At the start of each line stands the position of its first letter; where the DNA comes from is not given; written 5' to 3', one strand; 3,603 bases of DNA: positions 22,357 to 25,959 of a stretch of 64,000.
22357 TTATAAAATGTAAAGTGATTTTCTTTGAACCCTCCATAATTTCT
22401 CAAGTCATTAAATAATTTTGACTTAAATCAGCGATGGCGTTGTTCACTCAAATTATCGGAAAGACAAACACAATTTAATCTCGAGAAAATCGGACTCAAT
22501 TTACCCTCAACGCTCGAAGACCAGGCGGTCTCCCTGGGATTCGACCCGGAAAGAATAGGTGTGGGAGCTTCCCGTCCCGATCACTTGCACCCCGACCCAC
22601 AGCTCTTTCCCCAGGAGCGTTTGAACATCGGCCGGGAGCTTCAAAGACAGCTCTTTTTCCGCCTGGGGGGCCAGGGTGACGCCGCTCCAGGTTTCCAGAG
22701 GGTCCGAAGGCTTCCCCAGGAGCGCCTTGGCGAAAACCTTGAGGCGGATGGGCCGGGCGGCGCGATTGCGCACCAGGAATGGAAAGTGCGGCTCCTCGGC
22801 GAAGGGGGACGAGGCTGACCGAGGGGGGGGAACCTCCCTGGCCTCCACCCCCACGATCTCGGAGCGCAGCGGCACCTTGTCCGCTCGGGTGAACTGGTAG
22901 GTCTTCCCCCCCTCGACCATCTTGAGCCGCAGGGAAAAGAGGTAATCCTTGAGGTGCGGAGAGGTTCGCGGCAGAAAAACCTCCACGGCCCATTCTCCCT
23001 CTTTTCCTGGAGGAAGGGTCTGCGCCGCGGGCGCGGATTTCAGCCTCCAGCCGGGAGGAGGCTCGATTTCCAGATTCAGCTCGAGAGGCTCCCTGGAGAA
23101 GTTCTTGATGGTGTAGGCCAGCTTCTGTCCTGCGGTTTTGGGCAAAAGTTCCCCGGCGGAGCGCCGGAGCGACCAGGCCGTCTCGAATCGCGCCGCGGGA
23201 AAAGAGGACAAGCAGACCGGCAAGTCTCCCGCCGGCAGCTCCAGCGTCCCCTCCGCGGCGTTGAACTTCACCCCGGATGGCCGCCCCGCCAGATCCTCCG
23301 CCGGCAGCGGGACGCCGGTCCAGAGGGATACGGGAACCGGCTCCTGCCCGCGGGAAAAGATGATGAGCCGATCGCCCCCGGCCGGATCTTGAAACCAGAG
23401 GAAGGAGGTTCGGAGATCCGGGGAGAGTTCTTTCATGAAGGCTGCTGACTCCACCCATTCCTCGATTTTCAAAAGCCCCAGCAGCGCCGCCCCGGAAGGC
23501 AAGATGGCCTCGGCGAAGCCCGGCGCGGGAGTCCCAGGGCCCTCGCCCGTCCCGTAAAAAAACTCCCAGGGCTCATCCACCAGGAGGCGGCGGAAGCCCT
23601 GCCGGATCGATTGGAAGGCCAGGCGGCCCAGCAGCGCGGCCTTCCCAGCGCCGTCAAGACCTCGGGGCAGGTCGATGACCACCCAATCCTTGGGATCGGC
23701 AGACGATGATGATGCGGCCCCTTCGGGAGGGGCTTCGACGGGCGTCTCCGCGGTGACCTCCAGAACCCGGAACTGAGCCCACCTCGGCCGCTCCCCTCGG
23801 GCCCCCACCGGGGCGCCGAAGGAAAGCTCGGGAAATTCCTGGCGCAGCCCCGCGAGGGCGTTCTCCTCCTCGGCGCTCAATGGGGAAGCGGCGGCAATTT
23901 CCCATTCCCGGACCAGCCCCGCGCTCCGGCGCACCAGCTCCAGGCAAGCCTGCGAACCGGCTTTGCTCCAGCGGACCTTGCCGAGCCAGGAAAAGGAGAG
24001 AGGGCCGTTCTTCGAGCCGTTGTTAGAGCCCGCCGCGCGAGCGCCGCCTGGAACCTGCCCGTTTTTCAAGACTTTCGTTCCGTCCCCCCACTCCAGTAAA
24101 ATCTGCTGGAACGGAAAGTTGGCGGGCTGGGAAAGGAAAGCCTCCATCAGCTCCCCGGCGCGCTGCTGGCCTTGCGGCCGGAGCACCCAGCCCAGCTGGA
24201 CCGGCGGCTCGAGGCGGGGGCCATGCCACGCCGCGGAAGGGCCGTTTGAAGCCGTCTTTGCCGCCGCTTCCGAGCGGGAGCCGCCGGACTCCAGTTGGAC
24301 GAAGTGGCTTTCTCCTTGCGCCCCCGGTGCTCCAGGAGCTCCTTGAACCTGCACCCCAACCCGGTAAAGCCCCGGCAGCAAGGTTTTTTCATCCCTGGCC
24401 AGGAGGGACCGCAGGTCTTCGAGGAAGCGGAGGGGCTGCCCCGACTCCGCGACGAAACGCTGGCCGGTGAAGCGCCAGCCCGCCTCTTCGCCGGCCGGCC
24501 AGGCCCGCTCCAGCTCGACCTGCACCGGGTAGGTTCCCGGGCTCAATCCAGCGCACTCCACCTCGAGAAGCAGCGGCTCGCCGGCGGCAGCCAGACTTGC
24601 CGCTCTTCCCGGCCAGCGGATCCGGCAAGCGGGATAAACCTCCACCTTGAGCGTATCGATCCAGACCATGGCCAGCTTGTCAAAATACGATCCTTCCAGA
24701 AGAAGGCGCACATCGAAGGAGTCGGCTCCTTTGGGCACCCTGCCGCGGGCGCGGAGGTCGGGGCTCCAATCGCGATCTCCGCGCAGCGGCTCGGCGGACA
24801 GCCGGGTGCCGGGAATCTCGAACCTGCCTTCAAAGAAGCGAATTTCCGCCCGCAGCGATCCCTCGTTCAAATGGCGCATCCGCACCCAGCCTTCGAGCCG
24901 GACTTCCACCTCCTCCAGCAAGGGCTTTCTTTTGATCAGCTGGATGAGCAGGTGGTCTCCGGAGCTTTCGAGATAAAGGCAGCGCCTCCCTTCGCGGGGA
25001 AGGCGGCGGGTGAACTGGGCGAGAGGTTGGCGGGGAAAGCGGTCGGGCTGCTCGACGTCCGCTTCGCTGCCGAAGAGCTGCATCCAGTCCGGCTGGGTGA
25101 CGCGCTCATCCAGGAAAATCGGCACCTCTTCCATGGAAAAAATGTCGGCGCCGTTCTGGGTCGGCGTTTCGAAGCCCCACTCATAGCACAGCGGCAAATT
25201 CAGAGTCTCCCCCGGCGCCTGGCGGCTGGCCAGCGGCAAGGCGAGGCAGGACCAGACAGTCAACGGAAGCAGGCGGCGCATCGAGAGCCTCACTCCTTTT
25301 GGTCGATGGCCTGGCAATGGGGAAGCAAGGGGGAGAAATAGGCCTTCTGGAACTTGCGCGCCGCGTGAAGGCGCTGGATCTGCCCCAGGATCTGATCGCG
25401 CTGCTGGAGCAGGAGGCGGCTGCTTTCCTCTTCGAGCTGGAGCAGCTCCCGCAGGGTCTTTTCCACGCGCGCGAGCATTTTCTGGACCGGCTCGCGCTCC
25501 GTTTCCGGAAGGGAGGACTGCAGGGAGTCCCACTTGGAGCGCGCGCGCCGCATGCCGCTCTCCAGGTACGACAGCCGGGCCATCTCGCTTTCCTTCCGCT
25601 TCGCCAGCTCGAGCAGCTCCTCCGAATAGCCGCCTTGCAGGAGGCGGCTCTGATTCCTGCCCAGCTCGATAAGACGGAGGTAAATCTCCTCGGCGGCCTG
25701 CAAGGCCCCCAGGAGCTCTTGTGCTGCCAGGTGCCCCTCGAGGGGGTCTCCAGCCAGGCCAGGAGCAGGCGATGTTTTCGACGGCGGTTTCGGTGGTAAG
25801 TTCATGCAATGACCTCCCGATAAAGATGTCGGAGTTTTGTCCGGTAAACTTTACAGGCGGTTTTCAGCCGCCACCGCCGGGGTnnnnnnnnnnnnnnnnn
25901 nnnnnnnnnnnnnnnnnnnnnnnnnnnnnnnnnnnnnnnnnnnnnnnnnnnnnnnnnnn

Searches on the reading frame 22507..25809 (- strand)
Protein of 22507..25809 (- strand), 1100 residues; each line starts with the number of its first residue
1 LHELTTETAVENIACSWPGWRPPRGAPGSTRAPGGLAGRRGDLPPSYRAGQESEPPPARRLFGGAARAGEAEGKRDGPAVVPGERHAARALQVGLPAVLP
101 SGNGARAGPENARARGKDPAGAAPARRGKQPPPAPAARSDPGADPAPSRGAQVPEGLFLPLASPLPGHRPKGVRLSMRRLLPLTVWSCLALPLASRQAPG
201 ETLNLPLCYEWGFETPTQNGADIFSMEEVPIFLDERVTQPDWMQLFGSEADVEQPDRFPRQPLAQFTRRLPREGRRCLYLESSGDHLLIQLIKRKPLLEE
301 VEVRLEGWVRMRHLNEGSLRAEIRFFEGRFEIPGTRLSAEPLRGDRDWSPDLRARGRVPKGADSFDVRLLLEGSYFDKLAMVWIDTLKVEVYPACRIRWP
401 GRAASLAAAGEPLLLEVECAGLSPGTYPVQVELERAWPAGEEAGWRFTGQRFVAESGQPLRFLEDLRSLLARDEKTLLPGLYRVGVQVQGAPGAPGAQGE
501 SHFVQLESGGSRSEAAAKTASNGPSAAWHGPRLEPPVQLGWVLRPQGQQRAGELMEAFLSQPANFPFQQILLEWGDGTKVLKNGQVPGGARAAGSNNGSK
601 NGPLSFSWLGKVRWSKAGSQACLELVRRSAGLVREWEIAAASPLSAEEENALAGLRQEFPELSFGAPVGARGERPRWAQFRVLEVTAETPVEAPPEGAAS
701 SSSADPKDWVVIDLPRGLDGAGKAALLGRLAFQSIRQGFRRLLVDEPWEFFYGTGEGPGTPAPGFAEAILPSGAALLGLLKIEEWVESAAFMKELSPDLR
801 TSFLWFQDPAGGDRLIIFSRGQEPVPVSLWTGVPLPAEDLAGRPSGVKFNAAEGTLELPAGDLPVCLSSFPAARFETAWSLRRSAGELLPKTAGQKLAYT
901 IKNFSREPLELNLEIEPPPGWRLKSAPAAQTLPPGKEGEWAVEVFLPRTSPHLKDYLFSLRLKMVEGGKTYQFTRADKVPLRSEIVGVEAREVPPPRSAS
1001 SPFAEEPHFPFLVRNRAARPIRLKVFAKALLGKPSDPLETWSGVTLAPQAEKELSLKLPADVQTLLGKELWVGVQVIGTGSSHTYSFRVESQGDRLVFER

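Call 12: search_protein_families(library=pfam, proteins=[window:22507-25809:-], max_evalue=0.01)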
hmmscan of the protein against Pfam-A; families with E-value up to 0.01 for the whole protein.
window:22507-25809:- (1100 aa): 1 family
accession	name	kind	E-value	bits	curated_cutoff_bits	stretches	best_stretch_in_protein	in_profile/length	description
PF10633.15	NPCBM_assoc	-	0.0047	17.5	24.4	0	905-950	18-64/78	NPCBM-associated, NEW3 domain of alpha-galactosidase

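Call 13: search_protein_families(library=ncbifam, proteins=[window:22507-25809:-], max_evalue=0.01)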
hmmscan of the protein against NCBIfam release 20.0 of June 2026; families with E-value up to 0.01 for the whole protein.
window:22507-25809:- (1100 aa): 0 families

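Call 67: find_homologous_proteins(query=window:22507-25281:-, max_evalue=0.00001)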
Query window:22507-25281:- (924 aa): 3 proteins with E <= 0.00001 among 8000 candidates.
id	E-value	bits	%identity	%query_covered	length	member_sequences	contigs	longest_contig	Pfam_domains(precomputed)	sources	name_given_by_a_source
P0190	0.0e+0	2092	100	100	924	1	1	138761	-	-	-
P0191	0.0e+0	1289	81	78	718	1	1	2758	-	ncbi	-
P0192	4.7e-77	278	30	96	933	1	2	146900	-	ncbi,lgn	-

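Call 68: find_encoding_contigs(protein=P0190, flank=10000, max_places=3)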
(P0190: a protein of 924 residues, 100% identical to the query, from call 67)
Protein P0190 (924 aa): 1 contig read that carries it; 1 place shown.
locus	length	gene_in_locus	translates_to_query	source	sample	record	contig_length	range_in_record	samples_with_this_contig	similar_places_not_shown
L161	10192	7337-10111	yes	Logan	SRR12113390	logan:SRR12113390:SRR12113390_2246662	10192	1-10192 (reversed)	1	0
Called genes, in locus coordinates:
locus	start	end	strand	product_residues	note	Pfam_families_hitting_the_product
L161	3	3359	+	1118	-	?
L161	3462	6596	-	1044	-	PF00082:Peptidase_S8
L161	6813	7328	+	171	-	PF05130:FlgN (weak)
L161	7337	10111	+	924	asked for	-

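Call 69: find_encoding_contigs(protein=P0192, flank=10000, max_places=3)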
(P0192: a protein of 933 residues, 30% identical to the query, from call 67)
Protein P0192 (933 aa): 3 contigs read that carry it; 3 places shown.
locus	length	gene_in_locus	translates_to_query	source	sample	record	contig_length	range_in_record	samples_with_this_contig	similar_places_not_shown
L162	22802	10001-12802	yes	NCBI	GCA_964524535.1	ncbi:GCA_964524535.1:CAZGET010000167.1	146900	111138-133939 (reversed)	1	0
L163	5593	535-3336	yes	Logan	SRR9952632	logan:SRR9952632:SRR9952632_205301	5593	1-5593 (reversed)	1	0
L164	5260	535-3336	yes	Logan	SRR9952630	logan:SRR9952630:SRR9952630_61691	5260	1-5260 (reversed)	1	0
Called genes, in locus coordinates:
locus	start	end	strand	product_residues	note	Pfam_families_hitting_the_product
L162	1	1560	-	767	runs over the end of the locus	-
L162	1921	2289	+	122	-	-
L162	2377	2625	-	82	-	-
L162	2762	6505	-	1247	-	-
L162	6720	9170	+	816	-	PF00133:tRNA-synt_1, PF01406:tRNA-synt_1e (faint), PF09334:tRNA-synt_1g, PF13603:tRNA-synt_1_2, PF00133:tRNA-synt_1, PF08264:Anticodon_1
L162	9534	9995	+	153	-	-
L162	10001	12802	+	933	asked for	-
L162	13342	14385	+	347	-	PF00512:HisKA, PF02518:HATPase_c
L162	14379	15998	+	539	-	PF00072:Response_reg, PF00158:Sigma54_activat, PF14532:Sigma54_activ_2, PF07728:AAA_5, PF25601:AAA_lid_14, PF02954:HTH_8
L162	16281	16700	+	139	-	-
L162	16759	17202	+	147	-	PF00460:Flg_bb_rod (weak), PF06429:Flg_bbr_C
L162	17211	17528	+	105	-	PF02049:FliE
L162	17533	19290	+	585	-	PF01514:YscJ_FliF, PF08345:YscJ_FliF_C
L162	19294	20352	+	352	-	PF14842:FliG_N, PF03448:MgtE_N (faint), PF14841:FliG_M, PF14842:FliG_N (weak), PF01706:FliG_C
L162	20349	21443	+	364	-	PF02108:FliH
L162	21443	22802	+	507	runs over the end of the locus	PF00006:ATP-synt_ab, PF18269:T3SS_ATPase_C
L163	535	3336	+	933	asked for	-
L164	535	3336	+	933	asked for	-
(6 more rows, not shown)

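Call 87: search_protein_families(library=pfam, proteins=[L162:2762-6505:-, L162:1-1560:-, L162:1921-2289:+, L162:9534-9995:+, L162:10001-12802:+], max_evalue=0.01)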
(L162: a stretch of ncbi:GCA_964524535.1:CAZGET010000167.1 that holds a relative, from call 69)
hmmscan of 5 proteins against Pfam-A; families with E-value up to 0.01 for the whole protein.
L162:2762-6505:- (1247 aa): 0 families

L162:1-1560:- (520 aa): 0 families

L162:1921-2289:+ (122 aa): 0 families

L162:9534-9995:+ (153 aa): 1 family
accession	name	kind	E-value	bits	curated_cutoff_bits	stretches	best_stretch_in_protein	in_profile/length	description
PF05130.17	FlgN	-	0.00052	20.9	30.5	0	12-69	4-61/147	FlgN protein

L162:10001-12802:+ (933 aa): 1 family
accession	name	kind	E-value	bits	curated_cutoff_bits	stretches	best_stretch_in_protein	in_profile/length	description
PF10633.15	NPCBM_assoc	-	0.0018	18.8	24.4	1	740-793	9-64/78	NPCBM-associated, NEW3 domain of alpha-galactosidase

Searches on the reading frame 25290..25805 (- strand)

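Call 87: search_protein_families(library=pfam, proteins=[window:25290-25805:-], max_evalue=0.01)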
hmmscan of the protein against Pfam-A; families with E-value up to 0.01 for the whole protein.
window:25290-25805:- (171 aa): 1 family
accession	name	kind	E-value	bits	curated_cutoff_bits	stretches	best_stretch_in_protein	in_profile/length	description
PF05130.17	FlgN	-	4.8e-06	27.5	30.5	1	28-156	3-139/147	FlgN protein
